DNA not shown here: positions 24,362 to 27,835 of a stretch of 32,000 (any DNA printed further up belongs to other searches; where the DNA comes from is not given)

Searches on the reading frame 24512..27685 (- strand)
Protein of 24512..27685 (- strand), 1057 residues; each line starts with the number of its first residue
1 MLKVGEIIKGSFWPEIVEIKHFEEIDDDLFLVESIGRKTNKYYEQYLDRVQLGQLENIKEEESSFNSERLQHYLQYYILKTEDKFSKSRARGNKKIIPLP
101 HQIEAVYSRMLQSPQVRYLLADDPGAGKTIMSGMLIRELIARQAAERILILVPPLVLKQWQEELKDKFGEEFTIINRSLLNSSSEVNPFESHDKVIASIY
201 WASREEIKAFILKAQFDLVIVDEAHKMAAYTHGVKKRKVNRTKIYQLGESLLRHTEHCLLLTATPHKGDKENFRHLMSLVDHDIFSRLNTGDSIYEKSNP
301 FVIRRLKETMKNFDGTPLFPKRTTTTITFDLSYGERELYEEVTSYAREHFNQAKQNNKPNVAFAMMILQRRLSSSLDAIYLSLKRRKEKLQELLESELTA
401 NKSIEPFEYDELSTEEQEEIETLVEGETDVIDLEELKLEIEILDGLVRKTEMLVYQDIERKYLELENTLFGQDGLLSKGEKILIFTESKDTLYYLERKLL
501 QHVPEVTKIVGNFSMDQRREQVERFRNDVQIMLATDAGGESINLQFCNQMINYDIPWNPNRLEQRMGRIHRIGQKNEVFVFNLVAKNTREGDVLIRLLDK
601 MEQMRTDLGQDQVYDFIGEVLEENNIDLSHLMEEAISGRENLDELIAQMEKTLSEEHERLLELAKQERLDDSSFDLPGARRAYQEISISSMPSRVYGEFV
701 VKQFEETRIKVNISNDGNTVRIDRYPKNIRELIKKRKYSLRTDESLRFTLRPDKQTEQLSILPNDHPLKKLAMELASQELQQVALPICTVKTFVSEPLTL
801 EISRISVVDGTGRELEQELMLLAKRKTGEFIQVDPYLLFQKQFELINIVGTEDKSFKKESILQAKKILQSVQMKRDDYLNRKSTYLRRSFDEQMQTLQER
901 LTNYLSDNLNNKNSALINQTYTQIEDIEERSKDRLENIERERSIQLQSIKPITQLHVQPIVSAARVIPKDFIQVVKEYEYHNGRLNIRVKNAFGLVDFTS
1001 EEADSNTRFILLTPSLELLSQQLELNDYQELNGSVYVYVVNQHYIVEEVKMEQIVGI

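Call 8: search_protein_families(library=pfam, proteins=[window:24512-27685:-], max_evalue=0.001)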
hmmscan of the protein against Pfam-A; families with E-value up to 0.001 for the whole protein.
window:24512-27685:- (1057 aa): 5 families
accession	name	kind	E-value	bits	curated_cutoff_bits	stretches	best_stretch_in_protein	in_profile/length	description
PF00271.37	Helicase_C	-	2.9e-24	85.9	23.5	1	476-573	12-110/110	Helicase conserved C-terminal domain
PF00176.29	SNF2-rel_dom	-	2.4e-18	66.7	24.9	1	115-359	17-267/290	SNF2-related domain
PF04851.21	ResIII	-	2.6e-15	57.2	22.5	1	97-266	3-163/164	Type III restriction enzyme, res subunit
PF00270.35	DEAD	-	1.5e-09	38.2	26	1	118-267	17-162/167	DEAD/DEAH box helicase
PF09848.15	SLFN-g3_helicase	-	5.3e-05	23.1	24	1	123-235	9-94/354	Schlafen group 3, DNA/RNA helicase domain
